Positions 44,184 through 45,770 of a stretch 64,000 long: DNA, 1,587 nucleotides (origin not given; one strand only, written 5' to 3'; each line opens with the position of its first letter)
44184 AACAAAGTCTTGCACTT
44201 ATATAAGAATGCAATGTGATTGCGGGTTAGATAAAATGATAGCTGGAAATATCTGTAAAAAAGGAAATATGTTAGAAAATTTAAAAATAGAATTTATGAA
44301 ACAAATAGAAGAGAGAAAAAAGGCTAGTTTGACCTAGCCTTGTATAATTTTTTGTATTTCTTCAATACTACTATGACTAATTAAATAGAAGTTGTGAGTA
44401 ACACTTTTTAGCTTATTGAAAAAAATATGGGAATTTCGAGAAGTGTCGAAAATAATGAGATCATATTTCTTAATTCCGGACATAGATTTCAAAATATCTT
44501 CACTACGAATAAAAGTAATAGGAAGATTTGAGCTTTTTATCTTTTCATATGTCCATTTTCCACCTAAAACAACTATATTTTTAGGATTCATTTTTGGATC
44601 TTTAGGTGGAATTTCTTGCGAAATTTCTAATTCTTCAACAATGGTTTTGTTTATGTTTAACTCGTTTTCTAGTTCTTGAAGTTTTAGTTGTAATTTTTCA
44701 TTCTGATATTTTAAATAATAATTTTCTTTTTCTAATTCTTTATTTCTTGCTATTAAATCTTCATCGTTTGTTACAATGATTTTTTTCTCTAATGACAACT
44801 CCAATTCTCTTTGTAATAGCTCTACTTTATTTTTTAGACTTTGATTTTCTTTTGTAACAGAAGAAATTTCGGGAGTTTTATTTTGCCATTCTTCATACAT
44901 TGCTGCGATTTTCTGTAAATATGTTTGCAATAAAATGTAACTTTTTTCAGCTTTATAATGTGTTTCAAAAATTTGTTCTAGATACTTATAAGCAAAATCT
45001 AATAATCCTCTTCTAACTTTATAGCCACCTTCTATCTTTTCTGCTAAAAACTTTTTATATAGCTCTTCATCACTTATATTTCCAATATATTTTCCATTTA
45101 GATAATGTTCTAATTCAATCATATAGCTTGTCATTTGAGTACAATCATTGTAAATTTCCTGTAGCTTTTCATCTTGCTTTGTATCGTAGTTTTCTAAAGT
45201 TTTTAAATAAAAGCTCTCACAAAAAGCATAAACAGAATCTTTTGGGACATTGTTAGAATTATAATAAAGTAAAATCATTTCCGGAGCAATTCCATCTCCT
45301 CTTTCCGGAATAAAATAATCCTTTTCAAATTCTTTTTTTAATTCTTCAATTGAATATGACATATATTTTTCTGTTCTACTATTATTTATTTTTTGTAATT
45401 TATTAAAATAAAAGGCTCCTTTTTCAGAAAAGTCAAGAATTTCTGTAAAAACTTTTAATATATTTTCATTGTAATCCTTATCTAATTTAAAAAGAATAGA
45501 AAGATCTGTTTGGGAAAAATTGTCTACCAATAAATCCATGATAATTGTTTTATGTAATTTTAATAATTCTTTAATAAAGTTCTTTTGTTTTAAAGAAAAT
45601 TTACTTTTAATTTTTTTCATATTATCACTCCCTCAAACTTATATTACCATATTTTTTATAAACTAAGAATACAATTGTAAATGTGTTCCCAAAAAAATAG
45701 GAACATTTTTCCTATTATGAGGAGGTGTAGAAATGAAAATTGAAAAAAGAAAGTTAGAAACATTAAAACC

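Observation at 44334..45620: Antisense 428-aa coiled-coil protein with a Rossmann- or flavodoxin-like C-terminal domain, embedded in the rightward operon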

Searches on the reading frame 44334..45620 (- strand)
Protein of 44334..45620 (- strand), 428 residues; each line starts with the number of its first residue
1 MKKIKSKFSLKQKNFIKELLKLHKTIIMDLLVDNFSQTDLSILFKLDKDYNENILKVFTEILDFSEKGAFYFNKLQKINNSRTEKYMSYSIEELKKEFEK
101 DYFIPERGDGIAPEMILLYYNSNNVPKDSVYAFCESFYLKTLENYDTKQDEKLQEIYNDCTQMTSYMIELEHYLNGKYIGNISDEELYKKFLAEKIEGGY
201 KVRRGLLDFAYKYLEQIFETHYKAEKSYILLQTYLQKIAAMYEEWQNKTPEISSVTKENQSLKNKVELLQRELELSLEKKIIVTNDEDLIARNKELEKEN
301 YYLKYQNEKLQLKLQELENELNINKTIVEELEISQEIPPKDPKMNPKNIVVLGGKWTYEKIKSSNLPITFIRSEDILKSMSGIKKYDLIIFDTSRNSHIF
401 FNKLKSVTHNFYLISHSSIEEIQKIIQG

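Call 4: search_protein_families(library=pfam, proteins=[window:44334-45620:-], max_evalue=1)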
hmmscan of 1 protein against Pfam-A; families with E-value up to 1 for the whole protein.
window:44334-45620:- (428 aa): 5 families
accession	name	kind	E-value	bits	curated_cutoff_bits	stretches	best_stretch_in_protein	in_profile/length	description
PF07989.16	Cnn_1N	-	0.018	15.6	28.5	1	251-321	8-73/74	Centrosomin N-terminal motif 1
PF07716.20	bZIP_2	-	0.085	13.4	22.3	0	251-272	33-54/54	Basic region leucine zipper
PF01927.22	Mut7-C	-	0.13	12.8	23.3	1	276-327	39-86/146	Mut7-C RNAse domain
PF14662.11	KASH_CCD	-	0.61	10.5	43.3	0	287-334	84-131/191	Coiled-coil region of CCDC155 or KASH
PF10205.14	KLRAQ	-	0.92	10.3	27.3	1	248-289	45-90/105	Predicted coiled-coil domain-containing protein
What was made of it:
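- On DUF2325 (Pfam PF10087): The full-length protein gives no hit at E<=1 (call 4).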

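Call 5: search_protein_families(library=phrogs, proteins=[window:44334-45620:-], max_evalue=1)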
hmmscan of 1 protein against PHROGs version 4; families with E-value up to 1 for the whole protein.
window:44334-45620:- (428 aa): 1 family
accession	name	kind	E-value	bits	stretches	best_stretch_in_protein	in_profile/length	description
phrog_5834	-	tail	0.011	16.6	1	249-334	98-177/228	tail length tape measure protein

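Call 6: search_protein_families(library=padloc, proteins=[window:44334-45620:-], max_evalue=1)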
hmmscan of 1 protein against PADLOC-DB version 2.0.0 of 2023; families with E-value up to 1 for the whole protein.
window:44334-45620:- (428 aa): 2 families
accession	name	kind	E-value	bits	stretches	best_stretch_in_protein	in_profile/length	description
PDLC04098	HerA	-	0.036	10.6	1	201-338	272-413/686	-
PDLC00025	DruG2|DruG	-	0.14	8.7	1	243-350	333-439/704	Unknown function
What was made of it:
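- On Known anti-phage defence systems (PADLOC-DB v2): Only HerA E=0.036 and DruG E=0.14, both over the coiled coil (call 6).
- No hit to any PADLOC defence model (call 6), and no recognisable effector domain such as a nuclease, TIR, Sir2 or membrane domain.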

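Call 9: find_homologous_proteins(query=window:44334-45620:-)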
Query window:44334-45620:- (428 aa): 17 proteins with E <= 0.001 among 8000 candidates.
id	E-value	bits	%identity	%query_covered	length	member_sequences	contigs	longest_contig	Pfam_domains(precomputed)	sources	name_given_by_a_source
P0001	4.5e-255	864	95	100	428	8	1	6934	-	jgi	-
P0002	2.2e-243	825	89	100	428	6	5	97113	-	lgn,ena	-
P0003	1.5e-162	559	100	62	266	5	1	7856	-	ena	-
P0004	7.5e-32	129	31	100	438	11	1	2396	-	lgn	-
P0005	9.4e-32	128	31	99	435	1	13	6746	-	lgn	-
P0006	4.0e-31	126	31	99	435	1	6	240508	-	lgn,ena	-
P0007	3.1e-27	114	30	99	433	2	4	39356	-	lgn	-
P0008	9.5e-27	112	29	95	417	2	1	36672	-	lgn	-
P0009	3.5e-26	110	29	95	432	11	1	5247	-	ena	-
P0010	1.9e-24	104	30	99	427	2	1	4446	-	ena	-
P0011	4.1e-14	70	33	31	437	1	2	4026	-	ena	-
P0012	5.4e-14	70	27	96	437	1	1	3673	-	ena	-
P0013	7.8e-14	69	33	31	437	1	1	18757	-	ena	-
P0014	1.0e-13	69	33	31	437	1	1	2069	-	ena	-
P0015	4.7e-13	67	27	96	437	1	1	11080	-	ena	-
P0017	4.2e-8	51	37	31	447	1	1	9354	-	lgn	-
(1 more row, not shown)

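Call 13: find_encoding_contigs(protein=P0006, flank=10000, max_places=3)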
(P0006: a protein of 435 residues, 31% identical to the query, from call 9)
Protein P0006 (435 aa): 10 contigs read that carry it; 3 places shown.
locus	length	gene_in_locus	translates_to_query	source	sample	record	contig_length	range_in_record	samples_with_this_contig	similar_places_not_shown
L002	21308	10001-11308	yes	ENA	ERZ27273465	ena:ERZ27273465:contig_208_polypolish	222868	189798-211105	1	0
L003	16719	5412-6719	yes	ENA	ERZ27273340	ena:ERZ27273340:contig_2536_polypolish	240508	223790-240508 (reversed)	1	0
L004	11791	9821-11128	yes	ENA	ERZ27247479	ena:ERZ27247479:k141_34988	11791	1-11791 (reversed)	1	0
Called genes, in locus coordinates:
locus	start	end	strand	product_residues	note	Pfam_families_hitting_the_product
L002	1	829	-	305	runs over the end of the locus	-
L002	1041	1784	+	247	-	-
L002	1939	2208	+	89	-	PF00216:Bac_DNA_binding (weak)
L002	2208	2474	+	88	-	PF00216:Bac_DNA_binding, PF18175:HU-CCDC81_bac_2 (weak)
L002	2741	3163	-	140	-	PF01797:Y1_Tnp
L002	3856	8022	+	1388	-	-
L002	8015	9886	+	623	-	-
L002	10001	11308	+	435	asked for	-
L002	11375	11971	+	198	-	PF00929:RNase_T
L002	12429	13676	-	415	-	PF01385:OrfB_IS605, PF07282:Cas12f1-like_TNB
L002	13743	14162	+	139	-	PF01797:Y1_Tnp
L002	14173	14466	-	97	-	-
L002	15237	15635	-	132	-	-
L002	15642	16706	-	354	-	PF00817:IMS, PF21704:POLH-Rev1_HhH (weak), PF21999:IMS_HHH_1, PF11799:IMS_C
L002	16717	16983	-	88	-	PF00216:Bac_DNA_binding, PF18175:HU-CCDC81_bac_2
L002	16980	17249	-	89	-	PF00216:Bac_DNA_binding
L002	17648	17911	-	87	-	-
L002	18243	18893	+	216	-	-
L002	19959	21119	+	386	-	PF12323:HTH_OrfB_IS605, PF01385:OrfB_IS605, PF07282:Cas12f1-like_TNB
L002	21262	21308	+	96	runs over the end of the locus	-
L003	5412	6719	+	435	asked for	-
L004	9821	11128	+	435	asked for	-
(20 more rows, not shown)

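Call 17: search_protein_families(library=pfam, alignment_id=A1, max_evalue=0.1)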
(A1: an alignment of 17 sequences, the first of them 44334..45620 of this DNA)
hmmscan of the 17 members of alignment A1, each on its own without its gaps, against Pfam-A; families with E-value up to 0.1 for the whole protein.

A. member 1, window:44334-45620:- (428 aa): 2 families
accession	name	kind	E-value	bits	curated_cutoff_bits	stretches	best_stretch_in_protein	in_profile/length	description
PF07989.16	Cnn_1N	-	0.018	15.6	28.5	1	251-321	8-73/74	Centrosomin N-terminal motif 1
PF07716.20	bZIP_2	-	0.085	13.4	22.3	0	251-272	33-54/54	Basic region leucine zipper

B. families by the number of members that match (of 17 scanned): 16 families
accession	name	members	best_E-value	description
PF10087.14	DUF2325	10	0.00036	Uncharacterized protein conserved in bacteria (DUF2325)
PF07989.16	Cnn_1N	6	0.00045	Centrosomin N-terminal motif 1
PF04977.20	DivIC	3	0.0054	Septum formation initiator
PF14282.11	FlxA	3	0.0058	FlxA-like protein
PF05377.16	FlaC_arch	3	0.048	Flagella accessory protein C (FlaC)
PF13649.12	Methyltransf_25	2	0.019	Methyltransferase domain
PF01927.22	Mut7-C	2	0.036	Mut7-C RNAse domain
PF23824.1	DUF7194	2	0.045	Family of unknown function (DUF7194)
PF01166.23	TSC22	2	0.051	TSC-22/dip/bun family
PF00448.28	SRP54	2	0.088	SRP54-type protein, GTPase domain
PF14662.11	KASH_CCD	1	0.00072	Coiled-coil region of CCDC155 or KASH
PF25566.1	RIMB1_N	1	0.016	RIMB1-like, N-terminal domain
PF02183.23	HALZ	1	0.017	Homeobox associated leucine zipper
PF17594.7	GP57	1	0.064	Phage Tail fiber assembly helper gene product 57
PF07716.20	bZIP_2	1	0.085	Basic region leucine zipper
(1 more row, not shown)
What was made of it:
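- On DUF2325 (Pfam PF10087): The best family member scores E 3.6e-4, still below the cut-off (call 17).
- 10 of 17 family members hit DUF2325, best E 3.6e-4 (call 17).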

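Call 18: find_encoding_contigs(protein=P0007, flank=10000, max_places=3)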
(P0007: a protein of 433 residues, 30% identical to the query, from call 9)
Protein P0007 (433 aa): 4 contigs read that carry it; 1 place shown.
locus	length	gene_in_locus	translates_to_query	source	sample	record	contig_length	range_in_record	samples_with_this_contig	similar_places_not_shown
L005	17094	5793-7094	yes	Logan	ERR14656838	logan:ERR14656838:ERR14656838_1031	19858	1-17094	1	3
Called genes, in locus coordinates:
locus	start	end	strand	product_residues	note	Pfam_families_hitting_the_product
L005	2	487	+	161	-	?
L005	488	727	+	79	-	-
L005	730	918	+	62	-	-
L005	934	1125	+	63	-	-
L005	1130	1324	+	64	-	-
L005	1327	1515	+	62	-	-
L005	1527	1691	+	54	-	-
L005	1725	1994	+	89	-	-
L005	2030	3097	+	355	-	-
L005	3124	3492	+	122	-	-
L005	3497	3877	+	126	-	-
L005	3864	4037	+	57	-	-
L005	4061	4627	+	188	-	-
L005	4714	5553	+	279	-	-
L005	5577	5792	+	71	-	-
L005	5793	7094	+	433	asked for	-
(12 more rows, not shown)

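Call 19: find_encoding_contigs(protein=P0013, flank=10000, max_places=3)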
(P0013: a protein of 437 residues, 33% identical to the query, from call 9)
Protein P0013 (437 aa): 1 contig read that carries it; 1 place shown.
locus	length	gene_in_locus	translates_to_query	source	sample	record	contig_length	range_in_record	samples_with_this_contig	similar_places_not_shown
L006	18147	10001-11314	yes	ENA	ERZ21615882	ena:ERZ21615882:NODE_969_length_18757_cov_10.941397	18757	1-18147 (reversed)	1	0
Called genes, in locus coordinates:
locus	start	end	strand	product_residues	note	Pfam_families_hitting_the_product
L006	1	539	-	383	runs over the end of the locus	?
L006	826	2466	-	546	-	PF02690:Na_Pi_cotrans, PF01895:PhoU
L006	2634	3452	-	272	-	-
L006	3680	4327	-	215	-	PF13441:Gly-zipper_YMGG, PF05433:Rick_17kDa_Anti, PF13488:Gly-zipper_Omp, PF00691:OmpA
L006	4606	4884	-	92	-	-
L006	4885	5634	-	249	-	-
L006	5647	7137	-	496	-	PF00350:Dynamin_N, PF01926:MMR_HSR1, PF02421:FeoB_N (faint)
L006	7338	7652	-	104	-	-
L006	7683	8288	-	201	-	PF07007:LprI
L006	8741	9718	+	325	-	PF01207:Dus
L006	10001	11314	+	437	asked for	-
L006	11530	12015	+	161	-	PF04074:DUF386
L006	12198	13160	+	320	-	PF02016:Peptidase_S66, PF17676:Peptidase_S66C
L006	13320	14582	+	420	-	PF02321:OEP (weak)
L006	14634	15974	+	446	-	PF25917:BSH_RND (faint), PF00364:Biotin_lipoyl (faint), PF25984:BSH_YknX (weak), PF25990:Beta-barrel_YknX, PF25967:RND-MFP_C, PF25989:YknX_C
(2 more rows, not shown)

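Call 25: predict_structure(alignment_id=A1)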
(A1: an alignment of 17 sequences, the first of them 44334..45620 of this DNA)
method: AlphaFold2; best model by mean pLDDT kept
length: 428 residues; sequences in the alignment: 17
mean_pLDDT: 71.7   pTM: 0.40
mean pLDDT of the five models: 71.7, 69.7, 67.8, 65.9, 65.1
residues with pLDDT >= 90: 56; 70-90: 179; 50-70: 165; < 50: 28
segments of 3 or more residues with pLDDT < 50: 1-4, 281-285, 326-343
pLDDT, mean of each block of 10 residues (from residue 1): 60 88 89 86 83 85 89 93 91 89 59 92 90 93 70 60 60 56 59 66 59 56 54 57 59 69 81 66 50 68 77 73 48 37 63 81 77 78 80 70 68 81 74
secondary structure, 60 per line:
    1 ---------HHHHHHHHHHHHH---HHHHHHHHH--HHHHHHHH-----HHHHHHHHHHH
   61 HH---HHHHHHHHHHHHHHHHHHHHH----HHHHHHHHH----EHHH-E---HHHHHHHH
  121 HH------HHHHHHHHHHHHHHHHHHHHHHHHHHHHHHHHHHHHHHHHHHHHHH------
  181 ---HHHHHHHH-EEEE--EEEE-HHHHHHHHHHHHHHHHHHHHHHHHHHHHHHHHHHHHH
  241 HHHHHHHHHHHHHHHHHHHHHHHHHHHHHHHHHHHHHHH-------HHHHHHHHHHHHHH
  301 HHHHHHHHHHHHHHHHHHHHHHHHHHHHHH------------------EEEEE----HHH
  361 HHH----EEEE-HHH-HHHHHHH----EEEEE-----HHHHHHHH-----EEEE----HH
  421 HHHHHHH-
elements in order: H10-22 H26-34 H37-44 H50-62 H66-86 H91-99 H113-122 H129-174 H184-191 E193-196 E199-202 H204-279 H287-330 E349-353 H358-363 E368-371 H377-383 E388-392 H398-405 E411-414 H419-427
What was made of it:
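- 44631..45011 (-): Two long helices / coiled coil (residues 204-330), containing the conserved motif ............EKL (residues 296-310). AF2 secondary structure (call 25).
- Checked: The AF2 model shows helices across residues 10-174, long helices at 204-279 and 287-330, and a beta-alpha-beta-alpha-beta-alpha-beta-alpha domain at 349-427 (call 25).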

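Call 28: search_solved_structures(query=A1, max_evalue=10)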
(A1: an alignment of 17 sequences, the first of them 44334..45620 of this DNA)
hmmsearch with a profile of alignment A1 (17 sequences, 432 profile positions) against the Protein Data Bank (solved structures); distinct sequences matched with E-value up to 10: 39.
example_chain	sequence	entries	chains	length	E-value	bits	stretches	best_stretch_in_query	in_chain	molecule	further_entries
8p4y_A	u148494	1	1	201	0.0077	18.5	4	256-321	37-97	Protein origami triangle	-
9y5f_B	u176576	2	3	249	0.029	16.6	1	237-334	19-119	sc-t-SNARE-5.s.8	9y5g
6egc_A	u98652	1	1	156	0.03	16.6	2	253-327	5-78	SC_2L4HC2_23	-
2xny_M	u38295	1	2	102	0.049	15.9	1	267-329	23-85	M PROTEIN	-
5i4z_A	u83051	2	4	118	0.097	14.9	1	220-280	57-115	Myc proto-oncogene protein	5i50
5j0k_A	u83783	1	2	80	0.13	14.5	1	254-326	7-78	designed protein 2L4HC2_23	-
2zxx_A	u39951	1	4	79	0.16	14.2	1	284-340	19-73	Geminin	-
1uii_A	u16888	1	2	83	0.27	13.5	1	284-335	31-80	Geminin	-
5fv8_A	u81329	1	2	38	0.27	13.4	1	256-284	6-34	FOSW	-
8g1y_A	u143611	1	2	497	0.28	13.4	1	77-137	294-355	Threonine synthase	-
2jee_A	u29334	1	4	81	0.3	13.3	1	251-322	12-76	CELL DIVISION PROTEIN ZAPB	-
5dol_A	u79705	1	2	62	0.32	13.2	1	253-312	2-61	Initiation-control protein YabA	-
7ekn_B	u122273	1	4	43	0.45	12.7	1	295-328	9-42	ipep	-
4bry_A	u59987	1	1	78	0.46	12.7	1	284-339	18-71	GEMININ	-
3ni0_A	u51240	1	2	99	0.47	12.6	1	263-318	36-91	Bone marrow stromal antigen 2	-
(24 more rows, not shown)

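Call 29: search_protein_families(library=ncbifam, proteins=[window:44334-45620:-, P0006, P0013, P0017], max_evalue=1)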
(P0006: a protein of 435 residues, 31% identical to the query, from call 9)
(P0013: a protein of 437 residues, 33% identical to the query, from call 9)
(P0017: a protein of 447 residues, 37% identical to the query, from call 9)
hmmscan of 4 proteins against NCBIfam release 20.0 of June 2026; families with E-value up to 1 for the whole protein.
window:44334-45620:- (428 aa): 3 families
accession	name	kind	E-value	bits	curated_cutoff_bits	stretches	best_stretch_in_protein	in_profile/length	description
NF009344.0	PRK12705.1-1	equivalog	0.34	9.4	831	1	219-336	85-205/572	hypothetical protein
TIGR04211.1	SH3_and_anchor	equivalog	0.47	10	65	1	232-322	76-163/198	TIGR04211 family SH3 domain-containing protein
NF045487.1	ASRP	equivalog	0.47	9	300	1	233-333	359-457/593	archaea-specific SMC-related protein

P0006 (435 aa): 0 families

P0013 (437 aa): 9 families
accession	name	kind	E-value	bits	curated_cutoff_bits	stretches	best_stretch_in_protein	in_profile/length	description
TIGR02088.1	LEU3_arch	subfamily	0.00075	18.8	409.8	1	309-394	91-179/324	isopropylmalate/isohomocitrate dehydrogenases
NF033542.1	transpos_IS110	equivalog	0.0022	17.2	140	1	265-326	153-214/343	IS110 family RNA-guided transposase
NF010333.0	PRK13763.2-4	equivalog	0.004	17.2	252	1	88-165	47-122/179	putative RNA-processing protein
NF010329.0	PRK13763.1-4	equivalog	0.025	14.3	277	1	91-165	49-121/182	putative RNA-processing protein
NF001421.0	PRK00295.1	equivalog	0.11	12.8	95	1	298-324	28-54/68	hypothetical protein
NF033885.1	conj_TraP_IncI1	equivalog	0.15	11.8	135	1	268-326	80-137/217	conjugal transfer protein TraP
TIGR04211.1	SH3_and_anchor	equivalog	0.6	9.7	65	1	244-327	75-156/198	TIGR04211 family SH3 domain-containing protein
TIGR03495.1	phage_LysB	equivalog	0.92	9.8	92.75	0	286-326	23-63/135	Rz-like lysis system protein LysB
NF047368.1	collar_FlbB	equivalog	0.95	9.2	110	1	248-335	63-148/193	periplasmic-type flagellar collar protein FlbB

P0017 (447 aa): 1 family
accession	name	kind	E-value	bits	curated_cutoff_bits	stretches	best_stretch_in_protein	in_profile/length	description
TIGR01641.1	phageSPP1_gp7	domain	0.92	9.9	39.65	1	318-379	4-64/109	minor capsid protein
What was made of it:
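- Tried and rejected: Pfam, PHROGs, PADLOC and NCBIfam scans of the full protein gave only coiled-coil noise: Cnn_1N, bZIP_2, tape-measure phrog_5834 at E=0.011, and HerA/DruG (calls 4, 5, 6, 29).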

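Call 30: search_protein_representatives(alignment_id=A1)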
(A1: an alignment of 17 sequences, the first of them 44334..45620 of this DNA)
Query: 17 sequences, 432 profile positions. Proteins with E-value up to 0.001 (for the whole library): 164; up to 1e-10: 70; up to 1e-30: 49. The best 150 are listed.
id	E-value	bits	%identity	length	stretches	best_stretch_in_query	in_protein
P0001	1.2e-150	518.8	-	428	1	1-431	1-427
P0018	1.8e-140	485.3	-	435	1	1-431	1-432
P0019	2.0e-138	478.5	-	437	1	7-431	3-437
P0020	3.5e-125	434.9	-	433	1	1-431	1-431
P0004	7.3e-119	414.1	-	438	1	1-431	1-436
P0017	2.1e-113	396.1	-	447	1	1-431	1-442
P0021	4.7e-102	358.7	-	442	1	1-431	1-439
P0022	2.6e-96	339.8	-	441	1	1-432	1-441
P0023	1.1e-76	275.1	-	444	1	1-431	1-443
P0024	6.6e-73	262.7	-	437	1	1-427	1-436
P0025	2.8e-68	247.4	-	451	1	8-431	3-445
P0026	7.8e-67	242.6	-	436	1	12-428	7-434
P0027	3.0e-66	240.7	-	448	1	6-430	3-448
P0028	2.2e-65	237.9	-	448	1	1-431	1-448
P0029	7.1e-64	232.9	-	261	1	1-256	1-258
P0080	1.3e-13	67.2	-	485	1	340-429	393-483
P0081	2.2e-13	66.5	-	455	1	314-431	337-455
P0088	3.2e-10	56.1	-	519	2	246-415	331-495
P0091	2.6e-09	53.1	-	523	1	235-413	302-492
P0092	5.8e-09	51.9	-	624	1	243-411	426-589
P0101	2.1e-07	46.8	-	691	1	125-431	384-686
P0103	3.7e-07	46.0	-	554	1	211-427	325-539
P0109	1.2e-06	44.3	-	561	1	116-414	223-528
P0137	7.5e-05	38.4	-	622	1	171-418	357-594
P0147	1.5e-04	37.4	-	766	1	256-414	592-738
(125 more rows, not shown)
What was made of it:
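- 44334..45620 (-): Protein-coding gene of 428 aa (orthologue of phiFN37 WPH65326.1, annotated 'hypothetical protein'). About 50 full-length family clusters in the exhaustive HMM search (call 30).
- The family profile reaches P0137 at E=7.5e-5 (call 30).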
